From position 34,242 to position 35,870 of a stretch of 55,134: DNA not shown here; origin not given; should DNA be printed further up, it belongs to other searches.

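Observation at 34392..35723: PstB-type ABC ATPase fused to an LMW-PTP/ArsC-like phosphatase domain, with no phoU in the operon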

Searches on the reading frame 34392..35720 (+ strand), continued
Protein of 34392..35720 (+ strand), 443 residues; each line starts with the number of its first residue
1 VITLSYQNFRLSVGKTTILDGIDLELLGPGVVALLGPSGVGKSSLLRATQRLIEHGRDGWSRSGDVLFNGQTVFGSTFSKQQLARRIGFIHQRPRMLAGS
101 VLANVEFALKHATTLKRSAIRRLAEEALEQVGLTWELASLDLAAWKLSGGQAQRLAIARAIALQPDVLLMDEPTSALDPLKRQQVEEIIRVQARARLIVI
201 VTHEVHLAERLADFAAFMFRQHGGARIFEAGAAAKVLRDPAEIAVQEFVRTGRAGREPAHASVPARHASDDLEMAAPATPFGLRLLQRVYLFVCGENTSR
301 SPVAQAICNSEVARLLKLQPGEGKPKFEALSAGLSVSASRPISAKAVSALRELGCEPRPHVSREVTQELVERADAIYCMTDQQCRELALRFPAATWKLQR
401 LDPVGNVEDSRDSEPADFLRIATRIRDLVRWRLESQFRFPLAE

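Call 57: fold_search(model_id=the predicted structure, library=pdb)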
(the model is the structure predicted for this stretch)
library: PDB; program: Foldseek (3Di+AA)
matches with E <= 10: 1802; with E <= 0.001: 1413
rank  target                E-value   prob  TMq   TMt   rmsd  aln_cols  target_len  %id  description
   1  9k3x_C                1.6e-23  1.00  0.53  0.92   2.0       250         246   32  Cryo-EM structure of E coli pstSCAB in the pretranslocation state (released 2026-02-18)
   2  9k3s_C                1.8e-23  1.00  0.52  0.91   2.0       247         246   32  Cryo-EM structure of E coli pstSCAB in the catalytic intermediate state (released 2026-02-18)
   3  3tui_D                4.4e-20  1.00  0.50  0.64   2.4       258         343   31  Inward facing conformations of the MetNI methionine ABC transporter: CY5 native crystal form (released 2011-11-30)
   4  4u00                  2.2e-19  1.00  0.50  0.89   2.2       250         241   32  Crystal structure of TTHA1159 in complex with ADP (released 2015-05-13)
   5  5x3x_a                2.2e-19  1.00  0.50  0.77   6.2       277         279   30  2.8A resolution structure of a cobalt energy-coupling factor transporter-CbiMQO (released 2017-04-05)
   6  3tuz_H                2.2e-19  1.00  0.50  0.64   8.0       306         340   28  Inward facing conformations of the MetNI methionine ABC transporter: CY5 SeMet soak crystal form (released 2011-11-30)
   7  4mki_B                2.3e-19  1.00  0.48  0.73   2.2       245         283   25  Cobalt transporter ATP-binding subunit (released 2013-10-30)
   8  2ouk_B                2.6e-19  1.00  0.49  0.88   2.3       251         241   31  ABC Protein ArtP in complex with Sulphate (released 2008-01-15)
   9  2olj_A                2.7e-19  1.00  0.50  0.90   2.0       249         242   30  ABC Protein ArtP in complex with ADP/Mg2+ (released 2008-01-15)
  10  8fed_H                3.4e-19  1.00  0.51  0.74   2.4       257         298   25  Structure of Mce1-LucB complex from Mycobacterium smegmatis (Map1) (released 2023-02-22)
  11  5x3x_A                3.6e-19  1.00  0.49  0.77   2.1       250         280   32  2.8A resolution structure of a cobalt energy-coupling factor transporter-CbiMQO (released 2017-04-05)
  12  4u02_A                5.1e-19  1.00  0.51  0.90   2.1       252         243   33  Crystal structure of apo-TTHA1159 (released 2015-05-13)
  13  6cvl_D                5.7e-19  1.00  0.49  0.62   2.7       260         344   31  Crystal structure of the Escherichia coli ATPgS-bound MetNI methionine ABC transporter in complex with its MetQ bindin (released 2018-11-14)
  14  8fed_G                7.5e-19  1.00  0.50  0.73   2.6       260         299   25  Structure of Mce1-LucB complex from Mycobacterium smegmatis (Map1) (released 2023-02-22)
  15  4u02_D                8.4e-19  1.00  0.50  0.88   2.3       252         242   32  Crystal structure of apo-TTHA1159 (released 2015-05-13)
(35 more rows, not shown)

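Call 71: find_encoding_contigs(protein=P0048, flank=10000, max_places=1)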
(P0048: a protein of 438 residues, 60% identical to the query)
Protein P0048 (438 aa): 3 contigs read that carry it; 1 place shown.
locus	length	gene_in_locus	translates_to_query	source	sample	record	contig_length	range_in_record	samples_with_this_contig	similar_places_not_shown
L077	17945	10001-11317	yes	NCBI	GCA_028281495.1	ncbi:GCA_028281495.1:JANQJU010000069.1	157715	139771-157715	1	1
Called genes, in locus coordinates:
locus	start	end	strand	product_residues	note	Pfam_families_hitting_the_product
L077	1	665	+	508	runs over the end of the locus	PF01487:DHquinase_I, PF08501:Shikimate_dh_N, PF02826:2-Hacid_dh_C (faint)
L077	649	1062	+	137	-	-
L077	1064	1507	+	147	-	-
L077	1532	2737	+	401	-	PF02771:Acyl-CoA_dh_N, PF02770:Acyl-CoA_dh_M, PF00441:Acyl-CoA_dh_1, PF08028:Acyl-CoA_dh_2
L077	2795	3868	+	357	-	PF00296:Bac_luciferase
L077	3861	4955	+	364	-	PF00296:Bac_luciferase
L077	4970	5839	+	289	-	PF05721:PhyH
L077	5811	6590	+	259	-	PF01501:Glyco_transf_8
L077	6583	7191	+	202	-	-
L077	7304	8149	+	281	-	PF12849:PBP_like_2, PF13531:SBP_bac_11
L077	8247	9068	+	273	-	PF00528:BPD_transp_1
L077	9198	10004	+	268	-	PF00528:BPD_transp_1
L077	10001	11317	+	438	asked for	PF00005:ABC_tran, PF02463:SMC_N (weak), PF13304:AAA_21 (faint), PF01451:LMWPc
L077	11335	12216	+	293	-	PF04794:YdjC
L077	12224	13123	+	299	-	PF00535:Glycos_transf_2, PF10111:Glyco_tranf_2_2, PF13641:Glyco_tranf_2_3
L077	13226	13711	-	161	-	PF00034:Cytochrom_C (weak)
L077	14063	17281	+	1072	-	PF13576:Pentapeptide_3 (faint), PF00805:Pentapeptide, PF13599:Pentapeptide_4 (faint), PF00805:Pentapeptide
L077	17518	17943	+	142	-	?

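Call 72: find_encoding_contigs(protein=P0083, flank=10000, max_places=1)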
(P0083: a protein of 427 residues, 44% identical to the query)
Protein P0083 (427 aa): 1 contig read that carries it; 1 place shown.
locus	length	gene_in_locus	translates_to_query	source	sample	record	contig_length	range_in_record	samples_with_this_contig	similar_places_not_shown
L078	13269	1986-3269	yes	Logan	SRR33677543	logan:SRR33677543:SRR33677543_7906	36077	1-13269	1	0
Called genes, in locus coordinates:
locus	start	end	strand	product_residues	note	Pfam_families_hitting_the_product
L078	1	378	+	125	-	?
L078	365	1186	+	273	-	PF00528:BPD_transp_1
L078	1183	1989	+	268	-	PF00528:BPD_transp_1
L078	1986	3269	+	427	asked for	PF00005:ABC_tran, PF13304:AAA_21 (faint), PF01451:LMWPc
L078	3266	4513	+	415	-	PF02558:ApbA (faint), PF10100:Staph_opine_DH (faint), PF02317:Octopine_DH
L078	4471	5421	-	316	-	PF00491:Arginase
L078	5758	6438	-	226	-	PF13505:OMP_b-brl, PF01389:OmpA_membrane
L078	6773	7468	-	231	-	PF13505:OMP_b-brl, PF01389:OmpA_membrane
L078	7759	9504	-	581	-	PF00004:AAA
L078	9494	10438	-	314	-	PF00005:ABC_tran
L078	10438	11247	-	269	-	PF00528:BPD_transp_1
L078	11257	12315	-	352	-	PF09084:NMT1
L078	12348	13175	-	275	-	-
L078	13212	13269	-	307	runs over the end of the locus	-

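Call 73: find_encoding_contigs(protein=P0069, flank=10000, max_places=1)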
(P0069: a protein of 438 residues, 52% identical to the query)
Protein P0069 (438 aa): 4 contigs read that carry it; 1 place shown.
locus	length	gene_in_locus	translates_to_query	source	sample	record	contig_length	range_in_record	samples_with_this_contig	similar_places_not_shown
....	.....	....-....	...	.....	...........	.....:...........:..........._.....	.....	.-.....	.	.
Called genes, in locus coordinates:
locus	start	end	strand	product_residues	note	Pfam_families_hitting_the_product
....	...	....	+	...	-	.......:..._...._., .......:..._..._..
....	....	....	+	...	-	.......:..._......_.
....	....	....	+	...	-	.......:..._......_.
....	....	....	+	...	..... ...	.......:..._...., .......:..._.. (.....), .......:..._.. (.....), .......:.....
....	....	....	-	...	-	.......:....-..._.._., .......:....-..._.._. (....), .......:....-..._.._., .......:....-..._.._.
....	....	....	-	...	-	-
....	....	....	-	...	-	-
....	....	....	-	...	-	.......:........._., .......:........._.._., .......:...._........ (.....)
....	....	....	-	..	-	-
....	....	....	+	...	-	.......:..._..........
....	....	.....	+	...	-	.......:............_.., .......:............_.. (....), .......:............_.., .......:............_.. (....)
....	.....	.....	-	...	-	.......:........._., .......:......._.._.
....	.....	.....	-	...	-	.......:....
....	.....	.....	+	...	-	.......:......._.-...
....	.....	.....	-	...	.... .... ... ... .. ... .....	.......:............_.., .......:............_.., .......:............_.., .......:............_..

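Call 80: find_encoding_contigs(protein=P0086, flank=10000, max_places=2)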
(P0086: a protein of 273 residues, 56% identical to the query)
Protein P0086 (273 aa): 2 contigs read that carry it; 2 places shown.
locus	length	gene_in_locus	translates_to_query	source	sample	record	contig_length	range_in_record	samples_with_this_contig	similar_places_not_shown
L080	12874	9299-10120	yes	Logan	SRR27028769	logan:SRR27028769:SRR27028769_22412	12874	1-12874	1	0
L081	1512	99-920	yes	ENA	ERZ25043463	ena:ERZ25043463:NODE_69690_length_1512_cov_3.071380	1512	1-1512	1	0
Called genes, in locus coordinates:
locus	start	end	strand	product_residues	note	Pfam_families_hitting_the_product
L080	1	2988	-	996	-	?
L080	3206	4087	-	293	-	PF24793:GINT1_N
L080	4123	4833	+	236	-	PF04488:Gly_transf_sug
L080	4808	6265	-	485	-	PF00534:Glycos_transf_1, PF13692:Glyco_trans_1_4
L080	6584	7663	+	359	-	PF12849:PBP_like_2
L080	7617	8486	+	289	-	-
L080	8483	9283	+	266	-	PF00528:BPD_transp_1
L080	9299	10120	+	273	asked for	PF00005:ABC_tran, PF13304:AAA_21 (faint)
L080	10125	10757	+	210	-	-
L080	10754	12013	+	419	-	PF07690:MFS_1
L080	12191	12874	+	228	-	?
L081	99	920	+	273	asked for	PF00005:ABC_tran, PF13304:AAA_21 (faint)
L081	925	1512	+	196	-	?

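Call 81: find_encoding_contigs(protein=P0071, flank=10000, max_places=1)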
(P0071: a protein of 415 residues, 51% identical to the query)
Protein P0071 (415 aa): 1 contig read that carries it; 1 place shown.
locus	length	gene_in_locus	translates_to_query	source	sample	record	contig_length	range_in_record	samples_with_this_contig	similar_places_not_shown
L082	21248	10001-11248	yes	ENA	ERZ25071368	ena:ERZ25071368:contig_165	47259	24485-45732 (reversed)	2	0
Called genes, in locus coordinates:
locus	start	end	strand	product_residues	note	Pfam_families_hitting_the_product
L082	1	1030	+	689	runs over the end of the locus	PF13385:Laminin_G_3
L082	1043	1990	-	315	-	PF13472:Lipase_GDSL_2 (weak)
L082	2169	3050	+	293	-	PF00892:EamA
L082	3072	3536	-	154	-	PF00042:Globin (weak)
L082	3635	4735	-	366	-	PF14226:DIOX_N (weak), PF03171:2OG-FeII_Oxy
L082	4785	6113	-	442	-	PF00209:SNF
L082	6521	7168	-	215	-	-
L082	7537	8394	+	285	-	PF12849:PBP_like_2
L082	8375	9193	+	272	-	PF00528:BPD_transp_1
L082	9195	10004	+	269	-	PF00528:BPD_transp_1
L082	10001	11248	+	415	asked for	PF00005:ABC_tran, PF02463:SMC_N (faint), PF13304:AAA_21 (faint), PF01451:LMWPc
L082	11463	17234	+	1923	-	PF00109:ketoacyl-synt, PF02801:Ketoacyl-synt_C, PF00698:Acyl_transf_1, PF00106:adh_short, PF08659:KR, PF13561:adh_short_C2 (weak), PF21089:PKS_DH_N, PF14765:PS-DH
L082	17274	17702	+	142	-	PF13279:4HBT_2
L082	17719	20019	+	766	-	PF03176:MMPL, PF02460:Patched (weak), PF12349:Sterol-sensing, PF03176:MMPL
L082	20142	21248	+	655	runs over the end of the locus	PF02412:TSP_3 (faint)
